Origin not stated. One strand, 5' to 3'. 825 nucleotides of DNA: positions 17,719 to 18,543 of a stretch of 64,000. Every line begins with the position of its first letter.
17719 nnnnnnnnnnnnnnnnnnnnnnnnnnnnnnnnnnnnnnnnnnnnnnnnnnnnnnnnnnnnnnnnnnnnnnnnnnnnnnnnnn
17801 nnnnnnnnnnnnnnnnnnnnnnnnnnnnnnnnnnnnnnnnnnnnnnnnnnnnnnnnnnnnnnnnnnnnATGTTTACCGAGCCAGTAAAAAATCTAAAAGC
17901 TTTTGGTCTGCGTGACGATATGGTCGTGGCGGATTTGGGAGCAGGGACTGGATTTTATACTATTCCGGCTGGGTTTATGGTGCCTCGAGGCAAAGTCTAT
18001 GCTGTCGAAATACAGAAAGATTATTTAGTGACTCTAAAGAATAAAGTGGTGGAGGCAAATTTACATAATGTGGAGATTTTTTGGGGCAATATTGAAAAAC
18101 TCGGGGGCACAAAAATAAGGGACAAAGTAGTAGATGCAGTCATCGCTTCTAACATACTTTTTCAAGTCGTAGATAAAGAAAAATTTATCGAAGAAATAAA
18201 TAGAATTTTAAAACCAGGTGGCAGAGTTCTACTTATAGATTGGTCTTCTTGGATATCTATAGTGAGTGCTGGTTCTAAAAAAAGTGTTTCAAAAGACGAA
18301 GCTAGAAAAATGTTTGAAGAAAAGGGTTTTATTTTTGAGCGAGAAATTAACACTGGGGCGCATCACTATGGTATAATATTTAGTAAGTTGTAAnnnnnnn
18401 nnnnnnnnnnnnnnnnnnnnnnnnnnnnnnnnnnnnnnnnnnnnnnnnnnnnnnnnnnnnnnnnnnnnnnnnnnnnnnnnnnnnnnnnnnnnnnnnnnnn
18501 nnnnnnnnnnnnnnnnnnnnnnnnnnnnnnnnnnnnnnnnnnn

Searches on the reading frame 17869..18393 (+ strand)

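Call 68: search_protein_families(library=pfam, proteins=[window:17869-18393:+], max_evalue=0.01)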
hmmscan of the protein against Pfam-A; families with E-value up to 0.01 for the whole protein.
window:17869-18393:+ (174 aa): 18 families
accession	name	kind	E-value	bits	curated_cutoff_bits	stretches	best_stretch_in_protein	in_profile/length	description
PF13847.12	Methyltransf_31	-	1.3e-17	64.3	27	1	15-153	2-145/145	Methyltransferase domain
PF08241.18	Methyltransf_11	-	3.5e-14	53.6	21.2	1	22-121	2-94/95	Methyltransferase domain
PF13649.12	Methyltransf_25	-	3.9e-13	50.3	27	1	20-118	1-97/97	Methyltransferase domain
PF01209.24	Ubie_methyltran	-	3e-11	43.6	20.1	1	15-128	46-157/233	ubiE/COQ5 methyltransferase family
PF08242.18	Methyltransf_12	-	1.6e-09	38.8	30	1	22-120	2-98/98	Methyltransferase domain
PF13489.12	Methyltransf_23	-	2.3e-06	27.9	27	1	7-158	11-138/164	Methyltransferase domain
PF02390.23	Methyltransf_4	-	2.8e-06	27.4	24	1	18-78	3-63/173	Putative methyltransferase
PF05175.20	MTS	-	1.1e-05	25.6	23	1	17-123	32-139/170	Methyltransferase small domain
PF02527.21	GidB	-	5.2e-05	23.1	27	1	19-123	51-147/184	rRNA small subunit methyltransferase G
PF06325.19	PrmA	-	0.00011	22.3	22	1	16-121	161-257/296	Ribosomal protein L11 methyltransferase (PrmA)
PF01728.25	FtsJ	-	0.00018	21.9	24.1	1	9-93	13-97/181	FtsJ-like methyltransferase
PF02475.24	TRM5-TYW2_MTfase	-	0.00022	21.7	28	1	16-118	36-131/164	TRM5/TYW2 methyltransferase domain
PF05148.21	Methyltransf_8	-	0.00071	20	27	1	83-132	118-166/219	Hypothetical methyltransferase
PF20922.3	Anamorsin_N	-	0.0019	18.4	27.1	1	55-124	23-89/163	Anamorsin, N-terminal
PF00891.24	Methyltransf_2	-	0.0019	18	22.3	1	9-124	55-166/210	O-methyltransferase domain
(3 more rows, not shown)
